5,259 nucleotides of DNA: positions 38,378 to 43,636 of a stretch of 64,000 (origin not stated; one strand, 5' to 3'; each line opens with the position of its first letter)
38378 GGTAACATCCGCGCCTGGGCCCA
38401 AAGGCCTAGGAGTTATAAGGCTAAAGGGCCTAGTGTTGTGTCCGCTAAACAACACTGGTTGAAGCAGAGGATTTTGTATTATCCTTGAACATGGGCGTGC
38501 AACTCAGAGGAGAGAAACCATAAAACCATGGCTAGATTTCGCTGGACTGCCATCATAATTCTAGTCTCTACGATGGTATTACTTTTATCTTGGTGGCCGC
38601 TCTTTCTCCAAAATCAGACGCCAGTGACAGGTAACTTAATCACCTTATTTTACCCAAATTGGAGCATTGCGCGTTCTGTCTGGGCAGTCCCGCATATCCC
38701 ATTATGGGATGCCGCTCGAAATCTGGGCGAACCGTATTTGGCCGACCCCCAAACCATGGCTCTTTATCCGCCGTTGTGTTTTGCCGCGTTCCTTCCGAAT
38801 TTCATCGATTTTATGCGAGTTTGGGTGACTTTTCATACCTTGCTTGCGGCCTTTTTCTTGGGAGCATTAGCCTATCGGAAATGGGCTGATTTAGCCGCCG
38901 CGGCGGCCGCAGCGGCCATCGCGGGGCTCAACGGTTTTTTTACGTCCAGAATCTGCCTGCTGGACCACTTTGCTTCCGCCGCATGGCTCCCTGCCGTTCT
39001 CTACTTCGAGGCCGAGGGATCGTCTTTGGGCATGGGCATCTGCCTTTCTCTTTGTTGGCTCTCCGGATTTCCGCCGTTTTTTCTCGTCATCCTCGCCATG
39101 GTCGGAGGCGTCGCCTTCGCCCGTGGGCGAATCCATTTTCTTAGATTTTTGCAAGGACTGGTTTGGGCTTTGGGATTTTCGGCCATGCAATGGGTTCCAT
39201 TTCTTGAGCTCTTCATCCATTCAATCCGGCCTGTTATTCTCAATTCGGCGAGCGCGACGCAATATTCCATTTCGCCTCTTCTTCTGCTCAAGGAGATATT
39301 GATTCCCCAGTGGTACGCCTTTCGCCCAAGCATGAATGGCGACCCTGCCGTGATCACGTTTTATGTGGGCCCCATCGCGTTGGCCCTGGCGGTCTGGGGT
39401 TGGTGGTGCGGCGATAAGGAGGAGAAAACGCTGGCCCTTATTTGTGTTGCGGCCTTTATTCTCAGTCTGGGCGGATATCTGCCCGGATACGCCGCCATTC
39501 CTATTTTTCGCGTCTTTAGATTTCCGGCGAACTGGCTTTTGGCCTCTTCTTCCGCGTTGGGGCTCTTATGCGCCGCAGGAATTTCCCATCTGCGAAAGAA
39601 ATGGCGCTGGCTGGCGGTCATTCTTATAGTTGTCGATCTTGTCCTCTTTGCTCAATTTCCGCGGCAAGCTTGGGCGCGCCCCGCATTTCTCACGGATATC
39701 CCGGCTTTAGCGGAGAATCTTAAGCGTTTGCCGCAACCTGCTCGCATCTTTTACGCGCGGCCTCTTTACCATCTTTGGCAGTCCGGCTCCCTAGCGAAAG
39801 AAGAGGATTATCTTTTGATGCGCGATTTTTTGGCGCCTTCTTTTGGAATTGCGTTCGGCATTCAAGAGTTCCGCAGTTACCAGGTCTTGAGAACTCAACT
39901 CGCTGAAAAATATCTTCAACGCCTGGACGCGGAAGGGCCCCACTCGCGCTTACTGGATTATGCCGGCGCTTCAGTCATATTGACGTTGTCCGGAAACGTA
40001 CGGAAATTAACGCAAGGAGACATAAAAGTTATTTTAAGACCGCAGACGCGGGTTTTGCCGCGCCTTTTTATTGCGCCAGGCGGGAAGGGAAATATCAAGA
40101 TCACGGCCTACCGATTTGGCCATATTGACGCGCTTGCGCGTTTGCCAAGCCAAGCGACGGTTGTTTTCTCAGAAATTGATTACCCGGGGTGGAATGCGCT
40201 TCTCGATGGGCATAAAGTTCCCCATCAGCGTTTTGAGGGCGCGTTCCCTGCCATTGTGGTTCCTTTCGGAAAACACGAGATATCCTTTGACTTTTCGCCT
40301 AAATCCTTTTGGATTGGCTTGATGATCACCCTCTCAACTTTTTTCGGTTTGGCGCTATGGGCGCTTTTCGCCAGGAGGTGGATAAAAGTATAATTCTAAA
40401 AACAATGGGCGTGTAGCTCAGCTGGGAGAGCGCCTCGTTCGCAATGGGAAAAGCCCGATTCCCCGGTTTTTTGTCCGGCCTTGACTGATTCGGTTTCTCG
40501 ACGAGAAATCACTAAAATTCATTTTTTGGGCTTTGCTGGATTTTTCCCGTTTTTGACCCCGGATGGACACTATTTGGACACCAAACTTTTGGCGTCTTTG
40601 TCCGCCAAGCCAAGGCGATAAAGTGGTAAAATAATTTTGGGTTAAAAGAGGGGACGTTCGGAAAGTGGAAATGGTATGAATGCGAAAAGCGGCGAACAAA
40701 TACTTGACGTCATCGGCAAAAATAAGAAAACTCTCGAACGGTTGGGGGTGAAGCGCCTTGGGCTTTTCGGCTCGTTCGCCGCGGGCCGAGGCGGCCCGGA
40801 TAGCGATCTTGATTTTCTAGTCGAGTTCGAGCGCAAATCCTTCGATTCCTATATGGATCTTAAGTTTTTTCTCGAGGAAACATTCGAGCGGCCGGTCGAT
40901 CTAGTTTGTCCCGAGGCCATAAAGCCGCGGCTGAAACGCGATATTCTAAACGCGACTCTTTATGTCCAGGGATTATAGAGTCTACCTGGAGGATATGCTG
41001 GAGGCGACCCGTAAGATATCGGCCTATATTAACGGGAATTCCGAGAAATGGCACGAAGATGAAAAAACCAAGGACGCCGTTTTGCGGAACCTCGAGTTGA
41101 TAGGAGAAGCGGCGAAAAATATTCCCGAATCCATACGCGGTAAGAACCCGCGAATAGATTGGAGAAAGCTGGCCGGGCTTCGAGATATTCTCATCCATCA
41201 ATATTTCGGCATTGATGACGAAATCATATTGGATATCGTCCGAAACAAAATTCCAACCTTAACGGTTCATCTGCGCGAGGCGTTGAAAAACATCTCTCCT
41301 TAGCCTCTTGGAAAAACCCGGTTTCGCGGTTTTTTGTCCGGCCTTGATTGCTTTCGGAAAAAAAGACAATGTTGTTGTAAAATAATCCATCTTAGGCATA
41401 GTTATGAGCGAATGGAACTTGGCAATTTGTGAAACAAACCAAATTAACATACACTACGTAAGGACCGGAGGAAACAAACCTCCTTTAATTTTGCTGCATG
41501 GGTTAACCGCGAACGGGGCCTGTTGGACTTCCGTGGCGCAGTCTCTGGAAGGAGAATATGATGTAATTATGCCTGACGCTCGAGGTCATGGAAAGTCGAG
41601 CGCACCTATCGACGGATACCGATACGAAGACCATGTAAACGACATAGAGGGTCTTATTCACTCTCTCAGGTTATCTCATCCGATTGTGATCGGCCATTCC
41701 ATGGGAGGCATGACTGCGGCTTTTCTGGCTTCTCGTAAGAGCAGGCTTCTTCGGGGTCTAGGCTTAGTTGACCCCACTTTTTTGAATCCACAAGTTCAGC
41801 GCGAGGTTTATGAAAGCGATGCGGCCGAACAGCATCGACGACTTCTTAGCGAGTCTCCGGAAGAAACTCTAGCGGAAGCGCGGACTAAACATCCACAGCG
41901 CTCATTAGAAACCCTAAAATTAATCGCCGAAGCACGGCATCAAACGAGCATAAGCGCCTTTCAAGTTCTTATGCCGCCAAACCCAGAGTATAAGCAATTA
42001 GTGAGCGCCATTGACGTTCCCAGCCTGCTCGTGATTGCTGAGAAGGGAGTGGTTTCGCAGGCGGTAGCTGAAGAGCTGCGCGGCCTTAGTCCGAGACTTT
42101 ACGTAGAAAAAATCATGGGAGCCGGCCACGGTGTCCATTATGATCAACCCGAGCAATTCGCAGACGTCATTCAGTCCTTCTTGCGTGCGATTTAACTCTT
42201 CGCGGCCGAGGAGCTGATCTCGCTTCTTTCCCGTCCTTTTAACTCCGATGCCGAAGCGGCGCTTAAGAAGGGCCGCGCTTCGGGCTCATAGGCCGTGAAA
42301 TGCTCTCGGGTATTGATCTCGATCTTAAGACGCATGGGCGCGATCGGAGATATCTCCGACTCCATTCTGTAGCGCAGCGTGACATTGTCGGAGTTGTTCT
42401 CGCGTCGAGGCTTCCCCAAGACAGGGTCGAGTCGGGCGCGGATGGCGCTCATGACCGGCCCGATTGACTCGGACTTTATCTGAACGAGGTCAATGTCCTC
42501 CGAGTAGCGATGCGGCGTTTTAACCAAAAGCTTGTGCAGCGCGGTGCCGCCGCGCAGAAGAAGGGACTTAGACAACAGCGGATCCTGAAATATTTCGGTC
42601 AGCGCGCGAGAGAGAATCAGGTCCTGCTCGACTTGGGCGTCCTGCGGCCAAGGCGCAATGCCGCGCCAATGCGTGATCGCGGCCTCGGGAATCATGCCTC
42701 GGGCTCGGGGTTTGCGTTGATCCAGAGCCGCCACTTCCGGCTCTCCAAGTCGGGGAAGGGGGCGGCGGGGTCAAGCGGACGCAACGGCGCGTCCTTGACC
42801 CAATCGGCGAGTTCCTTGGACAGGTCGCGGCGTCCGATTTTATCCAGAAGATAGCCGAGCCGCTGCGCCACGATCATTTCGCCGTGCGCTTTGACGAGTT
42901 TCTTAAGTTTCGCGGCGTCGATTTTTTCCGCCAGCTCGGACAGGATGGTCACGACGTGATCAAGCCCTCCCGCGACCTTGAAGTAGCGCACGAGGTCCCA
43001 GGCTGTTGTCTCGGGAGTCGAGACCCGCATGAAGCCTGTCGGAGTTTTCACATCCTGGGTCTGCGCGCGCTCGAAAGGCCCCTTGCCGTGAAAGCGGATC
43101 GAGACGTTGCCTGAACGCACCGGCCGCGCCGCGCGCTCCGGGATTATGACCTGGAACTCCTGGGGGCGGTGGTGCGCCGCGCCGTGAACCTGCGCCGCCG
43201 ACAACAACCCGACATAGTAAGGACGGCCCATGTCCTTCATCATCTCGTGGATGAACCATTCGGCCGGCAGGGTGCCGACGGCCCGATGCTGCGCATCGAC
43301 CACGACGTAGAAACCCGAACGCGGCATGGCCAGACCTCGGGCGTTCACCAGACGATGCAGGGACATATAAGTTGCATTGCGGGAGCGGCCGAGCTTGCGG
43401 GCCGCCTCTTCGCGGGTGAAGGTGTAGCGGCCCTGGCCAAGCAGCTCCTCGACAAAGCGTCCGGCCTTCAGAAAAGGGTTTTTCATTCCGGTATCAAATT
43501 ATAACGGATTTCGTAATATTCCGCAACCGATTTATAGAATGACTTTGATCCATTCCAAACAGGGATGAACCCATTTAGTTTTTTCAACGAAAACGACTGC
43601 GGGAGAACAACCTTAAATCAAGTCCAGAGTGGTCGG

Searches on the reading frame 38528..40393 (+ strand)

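Call 30: search_protein_families(library=pfam, proteins=[window:38528-40393:+], max_evalue=0.001)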
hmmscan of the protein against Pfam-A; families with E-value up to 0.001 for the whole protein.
window:38528-40393:+ (621 aa): 1 family
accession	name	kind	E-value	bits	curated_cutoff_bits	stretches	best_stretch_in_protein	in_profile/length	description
PF09586.16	YfhO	-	4.8e-07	29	28.5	1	524-601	757-835/835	Bacterial membrane protein YfhO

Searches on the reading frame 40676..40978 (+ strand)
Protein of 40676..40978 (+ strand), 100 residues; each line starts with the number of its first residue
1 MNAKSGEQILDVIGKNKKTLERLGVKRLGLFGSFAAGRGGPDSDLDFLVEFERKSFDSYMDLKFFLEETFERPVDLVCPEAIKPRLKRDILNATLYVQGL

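Call 97: search_protein_families(library=pfam, proteins=[window:40676-40978:+], max_evalue=0.01)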
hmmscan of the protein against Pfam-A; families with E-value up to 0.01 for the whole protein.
window:40676-40978:+ (100 aa): 3 families
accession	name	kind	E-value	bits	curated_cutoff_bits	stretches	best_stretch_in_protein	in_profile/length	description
PF01909.29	NTP_transf_2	-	4.6e-15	56.2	21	1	18-96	6-92/93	Nucleotidyltransferase domain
PF18765.7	Polbeta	-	1.5e-11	44.7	26.9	1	18-92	5-82/93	Polymerase beta, Nucleotidyltransferase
PF22600.2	MTPAP-like_central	-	0.00071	20.1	27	1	27-67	41-81/139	Poly(A) RNA polymerase, mitochondrial-like, central palm domain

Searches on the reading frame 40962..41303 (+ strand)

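Call 30: search_protein_families(library=pfam, proteins=[window:40962-41303:+], max_evalue=0.001)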
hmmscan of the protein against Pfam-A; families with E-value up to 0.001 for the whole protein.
window:40962-41303:+ (113 aa): 1 family
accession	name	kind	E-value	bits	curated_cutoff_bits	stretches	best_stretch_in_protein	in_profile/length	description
PF01934.22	HepT-like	-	1.5e-28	99.3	23.5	1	12-105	1-118/120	Ribonuclease HepT-like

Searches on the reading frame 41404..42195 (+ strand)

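Call 30: search_protein_families(library=pfam, proteins=[window:41404-42195:+], max_evalue=0.001)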
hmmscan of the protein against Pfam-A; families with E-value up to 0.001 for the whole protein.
window:41404-42195:+ (263 aa): 3 families
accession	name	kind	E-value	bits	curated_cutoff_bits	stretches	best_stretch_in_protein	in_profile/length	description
PF00561.26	Abhydrolase_1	-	4.6e-29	102.2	25.8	1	26-248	1-244/245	alpha/beta hydrolase fold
PF12697.13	Abhydrolase_6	-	1.7e-24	88.2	26.3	1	28-255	1-217/217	Alpha/beta hydrolase family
PF12146.15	Hydrolase_4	-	1.2e-14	54.6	27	1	28-219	7-206/239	Serine aminopeptidase, S33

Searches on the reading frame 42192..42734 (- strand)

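Call 30: search_protein_families(library=pfam, proteins=[window:42192-42734:-], max_evalue=0.001)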
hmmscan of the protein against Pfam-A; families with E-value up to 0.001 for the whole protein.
window:42192-42734:- (180 aa): 1 family
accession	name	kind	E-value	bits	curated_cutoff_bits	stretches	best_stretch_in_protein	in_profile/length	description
PF08843.17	AbiEii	-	4.7e-17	63.2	22.5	1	43-156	1-120/238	Nucleotidyl transferase AbiEii toxin, Type IV TA system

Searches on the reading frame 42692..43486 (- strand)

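Call 30: search_protein_families(library=pfam, proteins=[window:42692-43486:-], max_evalue=0.001)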
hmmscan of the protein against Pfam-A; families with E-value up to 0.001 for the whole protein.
window:42692-43486:- (264 aa): 2 families
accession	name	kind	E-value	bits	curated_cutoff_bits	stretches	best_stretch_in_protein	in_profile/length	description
PF09407.15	AbiEi_1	-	9.3e-39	133.3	22.2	1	73-215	2-141/142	AbiEi antitoxin C-terminal domain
PF13338.12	AbiEi_4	-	4.1e-05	24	25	1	11-62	2-48/49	Transcriptional regulator, AbiEi antitoxin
